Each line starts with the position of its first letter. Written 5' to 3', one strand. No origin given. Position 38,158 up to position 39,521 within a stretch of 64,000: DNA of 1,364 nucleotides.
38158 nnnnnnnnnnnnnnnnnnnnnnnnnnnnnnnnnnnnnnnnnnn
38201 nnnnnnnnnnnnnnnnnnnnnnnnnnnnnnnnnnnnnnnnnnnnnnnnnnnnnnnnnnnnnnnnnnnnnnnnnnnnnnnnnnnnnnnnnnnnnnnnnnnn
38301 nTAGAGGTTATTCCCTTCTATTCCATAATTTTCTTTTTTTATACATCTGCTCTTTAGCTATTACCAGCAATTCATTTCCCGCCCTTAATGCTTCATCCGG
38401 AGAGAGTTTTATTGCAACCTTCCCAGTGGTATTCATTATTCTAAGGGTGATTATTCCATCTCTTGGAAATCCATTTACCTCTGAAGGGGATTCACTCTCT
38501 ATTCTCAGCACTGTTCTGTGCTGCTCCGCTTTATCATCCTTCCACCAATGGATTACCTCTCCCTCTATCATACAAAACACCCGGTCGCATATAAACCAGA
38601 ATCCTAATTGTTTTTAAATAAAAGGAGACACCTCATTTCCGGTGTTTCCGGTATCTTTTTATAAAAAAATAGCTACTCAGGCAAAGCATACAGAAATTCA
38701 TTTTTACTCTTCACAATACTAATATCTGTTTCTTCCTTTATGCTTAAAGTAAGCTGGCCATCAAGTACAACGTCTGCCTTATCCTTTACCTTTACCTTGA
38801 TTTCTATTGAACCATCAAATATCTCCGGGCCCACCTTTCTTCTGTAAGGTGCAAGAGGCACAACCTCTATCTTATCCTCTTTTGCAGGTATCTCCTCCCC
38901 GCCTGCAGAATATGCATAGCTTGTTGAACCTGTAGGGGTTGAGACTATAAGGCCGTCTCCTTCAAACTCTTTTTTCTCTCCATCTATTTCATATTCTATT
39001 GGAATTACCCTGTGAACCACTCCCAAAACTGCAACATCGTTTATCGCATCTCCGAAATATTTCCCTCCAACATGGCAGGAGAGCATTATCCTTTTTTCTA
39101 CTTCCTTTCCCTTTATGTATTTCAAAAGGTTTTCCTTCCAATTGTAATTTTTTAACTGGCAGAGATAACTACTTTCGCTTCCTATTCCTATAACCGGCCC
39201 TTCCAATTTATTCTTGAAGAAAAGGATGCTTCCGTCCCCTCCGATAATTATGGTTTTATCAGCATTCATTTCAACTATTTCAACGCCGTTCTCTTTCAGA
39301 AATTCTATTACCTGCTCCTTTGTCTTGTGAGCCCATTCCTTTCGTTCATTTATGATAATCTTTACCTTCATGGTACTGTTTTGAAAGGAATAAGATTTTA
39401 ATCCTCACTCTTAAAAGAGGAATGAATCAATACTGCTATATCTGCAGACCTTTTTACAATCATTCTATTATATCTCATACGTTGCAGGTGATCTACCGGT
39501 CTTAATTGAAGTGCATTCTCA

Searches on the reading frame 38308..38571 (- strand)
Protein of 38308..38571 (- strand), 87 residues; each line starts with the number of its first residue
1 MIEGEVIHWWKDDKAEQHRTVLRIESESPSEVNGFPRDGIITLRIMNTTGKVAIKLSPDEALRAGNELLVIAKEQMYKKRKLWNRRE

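Call 54: find_homologous_proteins(query=window:38308-38571:-, max_evalue=0.00001)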
Query window:38308-38571:- (87 aa): 46 proteins with E <= 0.00001 among 48 candidates.
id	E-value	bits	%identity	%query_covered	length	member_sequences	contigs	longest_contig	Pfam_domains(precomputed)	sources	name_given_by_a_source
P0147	8.9e-51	187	100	100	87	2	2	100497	-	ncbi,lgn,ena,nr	ncbi:hypothetical protein KAW38_05005 [Candidatus Micrarchaeota archaeon]|nr:hypothetical protein [C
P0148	3.3e-35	138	69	99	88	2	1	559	-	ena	-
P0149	5.1e-35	137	67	99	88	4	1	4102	-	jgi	jgi:hypothetical protein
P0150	6.8e-35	137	69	99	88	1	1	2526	-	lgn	-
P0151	1.3e-34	136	69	99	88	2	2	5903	-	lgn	-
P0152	1.3e-34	136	66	99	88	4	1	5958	-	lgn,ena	-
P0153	2.0e-34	135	70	99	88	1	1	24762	-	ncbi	-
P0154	4.7e-34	134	65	99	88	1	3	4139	-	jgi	jgi:hypothetical protein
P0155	4.8e-34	134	65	99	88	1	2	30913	-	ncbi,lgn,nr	ncbi:hypothetical protein JW721_04975 [Candidatus Micrarchaeota archaeon]|nr:hypothetical protein [C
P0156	1.1e-33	133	67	99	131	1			-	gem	-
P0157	1.4e-33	132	67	99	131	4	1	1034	-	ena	-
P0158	4.1e-33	131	67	99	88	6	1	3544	-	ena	-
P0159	5.3e-33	130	65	99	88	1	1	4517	-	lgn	-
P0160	2.0e-32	129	62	99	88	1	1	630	-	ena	-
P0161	2.6e-32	128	65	99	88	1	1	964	-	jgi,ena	-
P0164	4.7e-31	124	61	100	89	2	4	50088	-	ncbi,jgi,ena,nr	ncbi:hypothetical protein COU37_02720 [Candidatus Micrarchaeota archaeon CG10_big_fil_rev_8_21_14_0_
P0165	1.7e-30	123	68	98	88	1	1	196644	-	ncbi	-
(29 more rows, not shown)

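Call 55: find_encoding_contigs(protein=P0153, flank=10000, max_places=1)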
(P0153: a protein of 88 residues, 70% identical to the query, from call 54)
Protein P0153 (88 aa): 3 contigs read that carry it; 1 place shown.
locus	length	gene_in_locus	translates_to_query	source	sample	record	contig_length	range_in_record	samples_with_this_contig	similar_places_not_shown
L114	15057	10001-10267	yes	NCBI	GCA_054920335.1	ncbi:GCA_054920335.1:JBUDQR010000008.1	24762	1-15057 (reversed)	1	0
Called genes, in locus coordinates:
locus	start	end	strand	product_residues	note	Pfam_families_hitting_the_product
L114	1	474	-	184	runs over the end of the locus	PF04919:DUF655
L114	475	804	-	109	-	PF03874:RNA_pol_Rpb4 (weak)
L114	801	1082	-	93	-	PF01157:Ribosomal_L21e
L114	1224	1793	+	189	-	PF00352:TBP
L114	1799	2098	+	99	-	PF01883:FeS_assembly_P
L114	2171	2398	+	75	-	-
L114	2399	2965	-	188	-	PF00011:HSP20 (faint), PF17886:ArsA_HSP20 (weak)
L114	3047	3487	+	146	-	PF01938:TRAM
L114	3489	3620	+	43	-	-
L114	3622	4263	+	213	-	-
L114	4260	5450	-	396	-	PF13506:Glyco_transf_21, PF03142:Chitin_synth_2 (faint), PF00535:Glycos_transf_2, PF10111:Glyco_tranf_2_2, PF13641:Glyco_tranf_2_3, PF13632:Glyco_trans_2_3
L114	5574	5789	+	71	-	PF12797:Fer4_2 (weak), PF12838:Fer4_7 (faint), PF00037:Fer4 (weak), PF13459:Fer4_15, PF13370:Fer4_13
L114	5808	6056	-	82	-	-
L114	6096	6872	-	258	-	PF02673:BacA, PF01925:TauE (weak)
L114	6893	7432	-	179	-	PF00881:Nitroreductase, PF14512:TM1586_NiRdase (weak)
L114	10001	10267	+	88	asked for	-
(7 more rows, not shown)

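Call 56: find_encoding_contigs(protein=P0165, flank=10000, max_places=1)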
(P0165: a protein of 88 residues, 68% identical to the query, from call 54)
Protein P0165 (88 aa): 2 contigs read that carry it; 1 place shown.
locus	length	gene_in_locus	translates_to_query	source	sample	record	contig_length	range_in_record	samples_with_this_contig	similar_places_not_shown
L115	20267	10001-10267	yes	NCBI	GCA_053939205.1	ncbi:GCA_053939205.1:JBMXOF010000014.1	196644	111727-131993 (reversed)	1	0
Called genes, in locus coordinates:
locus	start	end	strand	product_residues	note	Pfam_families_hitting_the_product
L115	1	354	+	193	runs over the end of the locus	PF01066:CDP-OH_P_transf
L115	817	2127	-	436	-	PF04326:SLFN_AlbA_2, PF13749:HATPase_c_4, PF18024:HTH_50 (faint), PF01022:HTH_5 (weak), PF08279:HTH_11 (weak), PF12840:HTH_20 (weak), PF13404:HTH_AsnC-type (weak), PF13412:HTH_24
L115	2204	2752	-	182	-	PF01163:RIO1 (weak)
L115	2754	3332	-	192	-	PF02163:Peptidase_M50 (weak)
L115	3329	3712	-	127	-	-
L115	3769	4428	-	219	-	-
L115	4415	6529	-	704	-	PF02359:CDC48_N, PF02933:CDC48_2, PF13191:AAA_16 (weak), PF00004:AAA, PF05496:RuvB_N (weak), PF17862:AAA_lid_3, PF00004:AAA, PF17862:AAA_lid_3, +27 more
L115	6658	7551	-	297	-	PF01336:tRNA_anti-codon (faint)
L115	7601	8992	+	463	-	PF02788:RuBisCO_large_N, PF00016:RuBisCO_large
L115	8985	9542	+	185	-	PF09858:DUF2085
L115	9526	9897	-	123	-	PF18894:PhageMetallopep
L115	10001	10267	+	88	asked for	-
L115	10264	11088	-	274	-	-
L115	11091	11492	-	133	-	-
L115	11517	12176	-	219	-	PF00702:Hydrolase, PF13419:HAD_2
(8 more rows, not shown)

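Call 57: find_encoding_contigs(protein=P0155, flank=10000, max_places=1)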
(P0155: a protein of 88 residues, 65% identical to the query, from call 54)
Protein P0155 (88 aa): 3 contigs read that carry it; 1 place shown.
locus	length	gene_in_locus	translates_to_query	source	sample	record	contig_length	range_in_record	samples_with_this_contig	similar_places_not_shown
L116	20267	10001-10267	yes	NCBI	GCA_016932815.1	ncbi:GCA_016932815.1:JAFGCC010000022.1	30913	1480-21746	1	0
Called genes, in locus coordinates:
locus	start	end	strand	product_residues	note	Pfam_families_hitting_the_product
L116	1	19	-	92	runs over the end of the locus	PF01157:Ribosomal_L21e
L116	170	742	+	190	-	PF00352:TBP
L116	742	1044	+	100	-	PF01883:FeS_assembly_P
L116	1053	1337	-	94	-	-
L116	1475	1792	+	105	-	PF02796:HTH_7 (faint)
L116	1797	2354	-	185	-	PF00011:HSP20 (faint), PF17886:ArsA_HSP20 (weak)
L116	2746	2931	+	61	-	PF01938:TRAM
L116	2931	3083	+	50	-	-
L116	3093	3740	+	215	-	-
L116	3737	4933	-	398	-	PF13506:Glyco_transf_21, PF03142:Chitin_synth_2 (faint), PF00535:Glycos_transf_2, PF10111:Glyco_tranf_2_2, PF13641:Glyco_tranf_2_3, PF13632:Glyco_trans_2_3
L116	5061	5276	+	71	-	PF12797:Fer4_2 (weak), PF12837:Fer4_6 (weak), PF12838:Fer4_7 (faint), PF00037:Fer4 (faint), PF13459:Fer4_15, PF13370:Fer4_13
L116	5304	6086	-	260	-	PF02673:BacA, PF01925:TauE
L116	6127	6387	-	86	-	PF09907:HigB_toxin (weak)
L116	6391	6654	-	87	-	-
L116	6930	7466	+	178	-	PF01994:Trm56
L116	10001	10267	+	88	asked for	-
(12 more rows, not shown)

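Call 58: find_encoding_contigs(protein=P0164, flank=10000, max_places=1)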
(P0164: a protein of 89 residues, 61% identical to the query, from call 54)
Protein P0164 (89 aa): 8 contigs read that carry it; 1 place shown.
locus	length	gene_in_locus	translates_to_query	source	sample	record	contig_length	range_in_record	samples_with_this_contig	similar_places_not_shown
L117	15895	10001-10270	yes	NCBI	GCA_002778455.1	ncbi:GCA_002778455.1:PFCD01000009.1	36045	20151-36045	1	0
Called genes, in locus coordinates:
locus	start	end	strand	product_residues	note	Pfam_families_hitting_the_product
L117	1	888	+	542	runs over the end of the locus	PF00149:Metallophos, PF12850:Metallophos_2 (weak)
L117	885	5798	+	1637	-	PF03833:PolC_DP2_N, PF24844:PolC_DP2_central, PF24846:PolC_DP2_cat, PF14890:Intein_splicing, PF14528:LAGLIDADG_3, PF24846:PolC_DP2_cat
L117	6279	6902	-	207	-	PF01914:MarC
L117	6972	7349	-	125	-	-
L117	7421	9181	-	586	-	PF13522:GATase_6, PF13537:GATase_7, PF13580:SIS_2 (faint), PF01380:SIS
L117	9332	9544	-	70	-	PF01938:TRAM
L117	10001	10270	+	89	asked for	-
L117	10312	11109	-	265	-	PF00218:IGPS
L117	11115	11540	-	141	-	-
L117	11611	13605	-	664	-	PF12439:GDE_N, PF06202:GDE_C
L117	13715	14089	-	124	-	PF01981:PTH2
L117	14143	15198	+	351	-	PF09376:NurA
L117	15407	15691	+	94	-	-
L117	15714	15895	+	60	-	?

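Call 61: search_protein_families(library=ncbifam, proteins=[window:38308-38571:-], max_evalue=0.001)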
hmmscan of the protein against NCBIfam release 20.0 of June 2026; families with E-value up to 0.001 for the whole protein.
window:38308-38571:- (87 aa): 0 families

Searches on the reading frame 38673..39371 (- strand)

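Call 10: search_protein_families(library=pfam, proteins=[window:38673-39371:-], max_evalue=0.01)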
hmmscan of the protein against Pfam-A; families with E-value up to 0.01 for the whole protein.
window:38673-39371:- (232 aa): 2 families
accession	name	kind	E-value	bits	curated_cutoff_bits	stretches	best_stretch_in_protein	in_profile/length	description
PF20143.4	NAD_kinase_C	-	2.7e-19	69.6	23.7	1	115-226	7-121/126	ATP-NAD kinase C-terminal domain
PF01513.26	NAD_kinase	-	0.00037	21.3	25.5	1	14-64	50-103/130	ATP-NAD kinase N-terminal domain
